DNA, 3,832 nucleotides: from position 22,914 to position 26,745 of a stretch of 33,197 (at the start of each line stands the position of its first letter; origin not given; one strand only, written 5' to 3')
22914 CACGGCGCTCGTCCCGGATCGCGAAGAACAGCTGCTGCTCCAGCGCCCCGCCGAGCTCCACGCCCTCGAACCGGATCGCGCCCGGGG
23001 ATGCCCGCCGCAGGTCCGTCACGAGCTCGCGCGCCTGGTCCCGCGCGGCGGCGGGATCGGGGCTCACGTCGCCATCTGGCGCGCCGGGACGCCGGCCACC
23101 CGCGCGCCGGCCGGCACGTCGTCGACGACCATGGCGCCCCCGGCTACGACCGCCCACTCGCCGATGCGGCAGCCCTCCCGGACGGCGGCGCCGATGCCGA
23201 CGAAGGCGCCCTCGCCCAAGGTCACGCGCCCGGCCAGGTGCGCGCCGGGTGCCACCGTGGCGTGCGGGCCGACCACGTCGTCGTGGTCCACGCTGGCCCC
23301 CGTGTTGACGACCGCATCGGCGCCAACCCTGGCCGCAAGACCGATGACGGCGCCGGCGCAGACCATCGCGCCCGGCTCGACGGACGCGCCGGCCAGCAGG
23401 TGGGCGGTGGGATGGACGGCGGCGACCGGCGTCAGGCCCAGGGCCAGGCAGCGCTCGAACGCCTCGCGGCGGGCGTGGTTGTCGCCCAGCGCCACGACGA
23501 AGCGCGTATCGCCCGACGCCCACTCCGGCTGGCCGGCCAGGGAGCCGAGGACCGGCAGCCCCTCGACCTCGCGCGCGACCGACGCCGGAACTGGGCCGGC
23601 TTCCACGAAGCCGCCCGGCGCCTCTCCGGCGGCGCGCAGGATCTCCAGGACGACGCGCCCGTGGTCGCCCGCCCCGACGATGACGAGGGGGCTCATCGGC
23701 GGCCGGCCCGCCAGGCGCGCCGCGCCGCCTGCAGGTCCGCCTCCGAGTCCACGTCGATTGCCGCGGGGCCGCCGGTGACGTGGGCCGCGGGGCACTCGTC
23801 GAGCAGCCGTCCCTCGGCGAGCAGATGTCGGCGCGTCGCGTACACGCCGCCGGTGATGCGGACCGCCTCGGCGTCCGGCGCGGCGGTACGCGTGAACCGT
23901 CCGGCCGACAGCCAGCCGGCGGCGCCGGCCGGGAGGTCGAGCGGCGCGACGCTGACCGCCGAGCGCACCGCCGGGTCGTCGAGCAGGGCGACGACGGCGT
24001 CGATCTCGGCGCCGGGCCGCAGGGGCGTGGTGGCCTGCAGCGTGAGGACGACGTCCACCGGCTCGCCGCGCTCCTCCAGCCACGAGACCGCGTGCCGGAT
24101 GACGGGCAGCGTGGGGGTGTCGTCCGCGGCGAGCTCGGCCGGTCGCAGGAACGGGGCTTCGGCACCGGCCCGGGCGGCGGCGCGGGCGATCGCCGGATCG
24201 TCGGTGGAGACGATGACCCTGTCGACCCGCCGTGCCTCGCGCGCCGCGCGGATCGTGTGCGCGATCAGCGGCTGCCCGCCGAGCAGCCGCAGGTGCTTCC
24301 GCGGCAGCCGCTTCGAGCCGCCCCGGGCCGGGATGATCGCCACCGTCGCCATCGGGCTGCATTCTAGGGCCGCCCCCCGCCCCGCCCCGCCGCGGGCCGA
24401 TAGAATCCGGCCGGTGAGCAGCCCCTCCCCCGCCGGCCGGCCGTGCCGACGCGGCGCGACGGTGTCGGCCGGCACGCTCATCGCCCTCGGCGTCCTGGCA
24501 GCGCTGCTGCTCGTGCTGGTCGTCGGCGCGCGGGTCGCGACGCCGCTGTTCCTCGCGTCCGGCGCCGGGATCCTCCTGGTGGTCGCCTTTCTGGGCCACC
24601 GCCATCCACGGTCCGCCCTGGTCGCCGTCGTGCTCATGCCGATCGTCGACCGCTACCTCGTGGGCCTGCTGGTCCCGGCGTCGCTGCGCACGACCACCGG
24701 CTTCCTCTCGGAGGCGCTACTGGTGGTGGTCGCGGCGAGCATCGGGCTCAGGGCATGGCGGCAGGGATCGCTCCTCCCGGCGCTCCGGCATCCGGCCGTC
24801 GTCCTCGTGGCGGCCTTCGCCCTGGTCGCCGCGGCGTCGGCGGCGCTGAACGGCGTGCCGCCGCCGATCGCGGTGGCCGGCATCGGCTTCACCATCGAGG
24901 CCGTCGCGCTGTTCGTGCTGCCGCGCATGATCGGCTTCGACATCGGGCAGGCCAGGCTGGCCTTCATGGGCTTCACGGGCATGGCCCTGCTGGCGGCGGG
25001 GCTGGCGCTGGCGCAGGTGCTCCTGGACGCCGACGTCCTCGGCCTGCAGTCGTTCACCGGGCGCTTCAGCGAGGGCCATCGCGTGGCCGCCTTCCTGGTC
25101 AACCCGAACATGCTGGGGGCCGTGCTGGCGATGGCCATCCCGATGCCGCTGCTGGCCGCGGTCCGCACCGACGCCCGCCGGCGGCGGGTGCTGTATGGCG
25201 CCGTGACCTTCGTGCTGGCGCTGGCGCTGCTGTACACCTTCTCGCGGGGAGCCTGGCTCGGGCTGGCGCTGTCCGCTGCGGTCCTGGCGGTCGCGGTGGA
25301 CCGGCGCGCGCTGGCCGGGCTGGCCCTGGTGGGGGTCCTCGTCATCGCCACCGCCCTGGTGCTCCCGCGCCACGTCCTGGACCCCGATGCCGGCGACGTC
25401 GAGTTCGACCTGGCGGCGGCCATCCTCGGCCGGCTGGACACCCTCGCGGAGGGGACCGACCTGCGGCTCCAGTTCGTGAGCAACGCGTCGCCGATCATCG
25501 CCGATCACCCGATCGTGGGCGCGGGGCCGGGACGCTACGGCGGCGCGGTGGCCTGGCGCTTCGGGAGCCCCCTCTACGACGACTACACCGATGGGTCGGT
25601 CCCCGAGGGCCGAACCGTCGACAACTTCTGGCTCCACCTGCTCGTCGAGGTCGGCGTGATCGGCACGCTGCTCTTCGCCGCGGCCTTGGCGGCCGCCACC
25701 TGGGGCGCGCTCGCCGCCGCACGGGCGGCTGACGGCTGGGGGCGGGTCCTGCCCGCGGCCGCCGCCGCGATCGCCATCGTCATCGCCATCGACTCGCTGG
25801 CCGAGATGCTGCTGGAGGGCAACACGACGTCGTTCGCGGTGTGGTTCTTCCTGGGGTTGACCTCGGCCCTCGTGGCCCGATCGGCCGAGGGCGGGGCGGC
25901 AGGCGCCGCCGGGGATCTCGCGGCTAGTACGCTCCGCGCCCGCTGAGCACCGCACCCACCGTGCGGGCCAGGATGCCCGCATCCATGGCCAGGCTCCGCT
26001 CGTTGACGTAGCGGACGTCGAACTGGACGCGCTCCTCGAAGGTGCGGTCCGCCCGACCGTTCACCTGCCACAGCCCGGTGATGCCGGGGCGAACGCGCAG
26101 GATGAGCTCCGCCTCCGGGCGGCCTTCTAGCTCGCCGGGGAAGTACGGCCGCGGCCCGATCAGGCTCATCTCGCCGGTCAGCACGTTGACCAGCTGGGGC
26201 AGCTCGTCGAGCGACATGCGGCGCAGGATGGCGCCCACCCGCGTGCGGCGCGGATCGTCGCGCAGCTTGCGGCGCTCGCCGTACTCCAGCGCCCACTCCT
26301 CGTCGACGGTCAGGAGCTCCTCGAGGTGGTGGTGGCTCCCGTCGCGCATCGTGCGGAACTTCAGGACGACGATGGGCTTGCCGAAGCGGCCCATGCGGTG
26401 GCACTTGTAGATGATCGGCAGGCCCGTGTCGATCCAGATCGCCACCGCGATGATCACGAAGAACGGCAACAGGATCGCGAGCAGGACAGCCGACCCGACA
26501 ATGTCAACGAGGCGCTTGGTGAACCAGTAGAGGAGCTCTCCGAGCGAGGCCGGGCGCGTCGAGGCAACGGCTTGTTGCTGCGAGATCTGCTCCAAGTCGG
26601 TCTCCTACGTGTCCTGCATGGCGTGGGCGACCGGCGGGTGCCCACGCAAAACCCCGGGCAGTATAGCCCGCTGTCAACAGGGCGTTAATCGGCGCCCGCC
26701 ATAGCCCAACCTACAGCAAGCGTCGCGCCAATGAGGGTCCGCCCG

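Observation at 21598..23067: Unclassified 489-aa GT-B-like protein embedded in the nonulosonate operon: candidate new legionaminic-acid transferase family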

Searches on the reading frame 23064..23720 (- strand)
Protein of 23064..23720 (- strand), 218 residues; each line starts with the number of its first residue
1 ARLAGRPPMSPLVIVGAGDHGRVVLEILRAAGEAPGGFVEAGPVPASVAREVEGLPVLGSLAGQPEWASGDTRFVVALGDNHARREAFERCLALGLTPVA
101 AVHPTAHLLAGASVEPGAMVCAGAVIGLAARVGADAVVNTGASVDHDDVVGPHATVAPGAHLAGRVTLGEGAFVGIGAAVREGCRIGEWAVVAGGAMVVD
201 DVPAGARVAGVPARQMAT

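Call 7: search_protein_families(library=pfam, proteins=[window:23064-23720:-], max_evalue=0.01)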
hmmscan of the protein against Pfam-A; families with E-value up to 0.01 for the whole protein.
window:23064-23720:- (218 aa): 3 families
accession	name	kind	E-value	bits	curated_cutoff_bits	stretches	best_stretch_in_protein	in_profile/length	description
PF17836.7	PglD_N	-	2.3e-12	47.7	23.4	1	12-90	2-77/78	PglD N-terminal domain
PF00132.30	Hexapep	-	3.6e-12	45.9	27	1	166-198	2-34/36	Bacterial transferase hexapeptide (six repeats)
PF25084.1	LbH_EIF2B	-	0.01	16.3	54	0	106-155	56-104/105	EIF2B subunit epsilon LbH domain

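Call 60: search_protein_families(library=ncbifam, proteins=[window:23064-23720:-], max_evalue=0.00001)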
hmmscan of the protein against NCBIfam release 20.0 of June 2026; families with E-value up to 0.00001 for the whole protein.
window:23064-23720:- (218 aa): 14 families
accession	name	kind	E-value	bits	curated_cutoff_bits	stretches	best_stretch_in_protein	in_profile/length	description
TIGR03570.1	NeuD_NnaD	subfamily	7.8e-56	188.9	160.8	1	12-214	2-202/202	NeuD/PglB/VioB family sugar acetyltransferase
NF002060.0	PRK00892.1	subfamily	1e-15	57.7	207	2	94-175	102-183/345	UDP-3-O-(3-hydroxymyristoyl)glucosamine N-acyltransferase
TIGR03532.1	DapD_Ac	equivalog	6.6e-14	52.1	231.75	1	100-216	87-211/231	2,3,4,5-tetrahydropyridine-2,6-dicarboxylate N-acetyltransferase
NF003657.0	PRK05289.1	equivalog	1.4e-13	50.6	226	1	130-215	107-192/264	acyl-ACP--UDP-N-acetylglucosamine O-acyltransferase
TIGR01853.1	lipid_A_lpxD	equivalog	5.9e-13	48.4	242.5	1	144-216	233-305/325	UDP-3-O-(3-hydroxymyristoyl)glucosamine N-acyltransferase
TIGR01852.1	lipid_A_lpxA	equivalog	1.1e-11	44.5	231.05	1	126-213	97-185/254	acyl-ACP--UDP-N-acetylglucosamine O-acyltransferase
TIGR03308.1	phn_thr-fam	hypoth_equivalog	1.6e-07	31.4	201.65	1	163-216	106-159/204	phosphonate metabolim protein, transferase hexapeptide repeat family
NF007499.0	PRK10092.1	equivalog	1.7e-07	31.2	314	1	159-215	123-179/183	maltose O-acetyltransferase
NF058585.1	HptprglPActTf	PfamEq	7.4e-07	28.9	300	1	164-217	105-158/172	heptaprenylglyceryl phosphate O-acetyltransferase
NF010933.0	PRK14353.1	equivalog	3.3e-06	26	505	0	165-208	380-423/453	bifunctional UDP-N-acetylglucosamine diphosphorylase/glucosamine-1-phosphate N-acetyltransferase GlmU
NF052502.1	man1P_GTase_Rv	exception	3.5e-06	26.1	440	1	98-187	251-337/352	mannose-1-phosphate guanylyltransferase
NF007076.0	PRK09527.1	equivalog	5.4e-06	26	347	0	164-216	130-182/203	galactoside O-acetyltransferase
TIGR01172.1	cysE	equivalog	6.6e-06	26.3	210.65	0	104-214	54-162/162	serine O-acetyltransferase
NF010935.0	PRK14355.1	equivalog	8.2e-06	24.7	718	0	141-201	262-321/459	bifunctional UDP-N-acetylglucosamine diphosphorylase/glucosamine-1-phosphate N-acetyltransferase GlmU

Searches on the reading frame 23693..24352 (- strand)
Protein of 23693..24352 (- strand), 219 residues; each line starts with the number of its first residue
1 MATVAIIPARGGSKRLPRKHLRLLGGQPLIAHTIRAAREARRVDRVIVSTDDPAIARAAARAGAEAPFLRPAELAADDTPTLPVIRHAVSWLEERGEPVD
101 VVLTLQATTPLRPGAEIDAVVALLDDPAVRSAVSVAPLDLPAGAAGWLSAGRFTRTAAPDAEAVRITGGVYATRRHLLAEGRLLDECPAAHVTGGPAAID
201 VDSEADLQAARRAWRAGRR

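Call 7: search_protein_families(library=pfam, proteins=[window:23693-24352:-], max_evalue=0.01)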
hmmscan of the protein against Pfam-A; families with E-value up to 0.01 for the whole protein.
window:23693-24352:- (219 aa): 3 families
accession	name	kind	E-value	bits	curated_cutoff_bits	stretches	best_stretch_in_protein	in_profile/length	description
PF02348.25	CTP_transf_3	-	4.1e-23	82.8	22.6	1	4-126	1-116/217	Cytidylyltransferase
PF01128.25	IspD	-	2.2e-06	28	27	1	4-134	2-129/221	2-C-methyl-D-erythritol 4-phosphate cytidylyltransferase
PF12804.13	NTP_transf_3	-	3.2e-06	27.9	27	1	6-125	2-112/160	MobA-like NTP transferase domain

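Call 60: search_protein_families(library=ncbifam, proteins=[window:23693-24352:-], max_evalue=0.00001)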
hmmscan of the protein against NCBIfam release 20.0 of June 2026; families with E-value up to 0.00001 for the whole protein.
window:23693-24352:- (219 aa): 6 families
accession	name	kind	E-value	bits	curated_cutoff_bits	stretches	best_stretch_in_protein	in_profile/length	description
TIGR03584.1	PseF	equivalog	2.6e-34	118.8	205.7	1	4-145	1-141/222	pseudaminic acid cytidylyltransferase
NF003952.0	PRK05450.1-5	subfamily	1.2e-18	67.1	193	1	1-134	1-127/250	3-deoxy-manno-octulosonate cytidylyltransferase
NF009905.0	PRK13368.1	subfamily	7.7e-17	61.4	255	1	1-136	1-127/243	3-deoxy-manno-octulosonate cytidylyltransferase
NF003950.0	PRK05450.1-3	subfamily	1.9e-16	60.2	234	1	1-131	1-125/248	3-deoxy-manno-octulosonate cytidylyltransferase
NF003948.0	PRK05450.1-1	equivalog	3e-15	56.1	281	1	2-137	5-133/248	3-deoxy-manno-octulosonate cytidylyltransferase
TIGR00466.1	kdsB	equivalog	3.4e-11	43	155.2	1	1-68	1-67/241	3-deoxy-manno-octulosonate cytidylyltransferase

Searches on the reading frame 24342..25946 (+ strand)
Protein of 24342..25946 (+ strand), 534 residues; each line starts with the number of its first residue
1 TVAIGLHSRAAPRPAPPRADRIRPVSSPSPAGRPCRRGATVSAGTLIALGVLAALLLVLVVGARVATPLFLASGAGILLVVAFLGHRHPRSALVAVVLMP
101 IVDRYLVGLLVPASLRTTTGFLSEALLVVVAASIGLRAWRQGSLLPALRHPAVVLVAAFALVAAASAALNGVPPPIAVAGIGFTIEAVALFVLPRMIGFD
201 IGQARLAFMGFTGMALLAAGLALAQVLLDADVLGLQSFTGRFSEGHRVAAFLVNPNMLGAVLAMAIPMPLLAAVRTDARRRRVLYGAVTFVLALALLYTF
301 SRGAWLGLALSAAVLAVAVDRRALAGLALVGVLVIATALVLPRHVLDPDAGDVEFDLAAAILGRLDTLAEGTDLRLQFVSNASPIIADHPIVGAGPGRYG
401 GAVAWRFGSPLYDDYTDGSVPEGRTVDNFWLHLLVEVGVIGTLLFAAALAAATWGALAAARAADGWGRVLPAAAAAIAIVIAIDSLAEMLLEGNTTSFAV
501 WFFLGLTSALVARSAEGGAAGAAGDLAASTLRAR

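Call 7: search_protein_families(library=pfam, proteins=[window:24342-25946:+], max_evalue=0.01)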
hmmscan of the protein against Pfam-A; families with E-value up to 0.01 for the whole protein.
window:24342-25946:+ (534 aa): 1 family
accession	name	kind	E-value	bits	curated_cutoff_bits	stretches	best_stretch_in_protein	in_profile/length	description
PF04932.20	Wzy_C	-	4.1e-16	59.6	31.7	1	288-446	2-149/149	O-Antigen ligase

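Call 60: search_protein_families(library=ncbifam, proteins=[window:24342-25946:+], max_evalue=0.00001)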
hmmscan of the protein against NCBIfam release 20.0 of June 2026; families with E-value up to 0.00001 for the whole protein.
window:24342-25946:+ (534 aa): 2 families
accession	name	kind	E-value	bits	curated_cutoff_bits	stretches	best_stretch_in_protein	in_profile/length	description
TIGR00947.1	2A73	equivalog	4.3e-13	49.1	366.4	1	102-496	21-400/425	IctB family putative bicarbonate transporter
TIGR03097.1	PEP_O_lig_1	hypoth_equivalog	1.4e-10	40.6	188.1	1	249-464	161-356/408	putative O-glycosylation ligase, exosortase A system-associated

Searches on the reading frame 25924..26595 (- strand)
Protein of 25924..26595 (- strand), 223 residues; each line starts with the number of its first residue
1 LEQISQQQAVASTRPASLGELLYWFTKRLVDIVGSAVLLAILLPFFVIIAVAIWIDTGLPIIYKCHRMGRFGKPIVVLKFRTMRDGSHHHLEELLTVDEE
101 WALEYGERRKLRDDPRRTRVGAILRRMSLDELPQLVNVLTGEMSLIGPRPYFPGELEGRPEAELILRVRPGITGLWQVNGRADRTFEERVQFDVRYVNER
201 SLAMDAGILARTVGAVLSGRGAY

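Call 7: search_protein_families(library=pfam, proteins=[window:25924-26595:-], max_evalue=0.01)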
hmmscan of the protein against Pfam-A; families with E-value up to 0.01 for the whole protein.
window:25924-26595:- (223 aa): 1 family
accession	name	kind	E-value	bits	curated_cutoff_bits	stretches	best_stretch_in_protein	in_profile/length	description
PF02397.22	Bac_transf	-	4.2e-60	202.8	27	1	27-217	1-178/179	Bacterial sugar transferase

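Call 60: search_protein_families(library=ncbifam, proteins=[window:25924-26595:-], max_evalue=0.00001)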
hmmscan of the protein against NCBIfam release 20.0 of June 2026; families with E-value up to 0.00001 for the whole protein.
window:25924-26595:- (223 aa): 10 families
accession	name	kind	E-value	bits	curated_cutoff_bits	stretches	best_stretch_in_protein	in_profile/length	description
TIGR03022.1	WbaP_sugtrans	subfamily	4.1e-76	257.1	403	1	25-223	257-456/456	undecaprenyl-phosphate galactose phosphotransferase WbaP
TIGR03025.1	EPS_sugtrans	subfamily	2.4e-72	244.6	295.55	1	24-223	255-445/445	exopolysaccharide biosynthesis polyprenyl glycosylphosphotransferase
NF052601.1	undeca_RfbP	equivalog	2.4e-58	197.3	330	1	14-222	32-243/244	undecaprenyl-phosphate galactose phosphotransferase family protein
TIGR03023.1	WcaJ_sugtrans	equivalog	2.5e-58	198.4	410.75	1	16-223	253-453/453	undecaprenyl-phosphate glucose phosphotransferase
NF041877.1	EPS_EpsZ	equivalog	2.5e-48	164.9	800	1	26-222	265-458/459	exopolysaccharide biosynthesis polyisoprenyl-phosphate hexose-1-phosphate transferase EpsZ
NF011751.0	PRK15204.1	equivalog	1.5e-44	152.4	907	1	25-223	278-476/476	undecaprenyl-phosphate galactose phosphotransferase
TIGR03013.1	EpsB_2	subfamily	6e-40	137.7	393.35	1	25-222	253-442/443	TIGR03013 family XrtA/PEP-CTERM system glycosyltransferase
NF007518.0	PRK10124.1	equivalog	1e-33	116.8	684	1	26-217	273-458/464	undecaprenyl-phosphate glucose phosphotransferase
NF050817.1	PolSacchBiosHfsE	equivalog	6.5e-31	107.6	750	1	25-221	270-464/467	polysaccharide biosynthesis protein HfsE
NF045514.1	glycotran_HepC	equivalog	5.4e-21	74.9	140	1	19-151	109-212/220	heterocyst development glycosyltransferase HepC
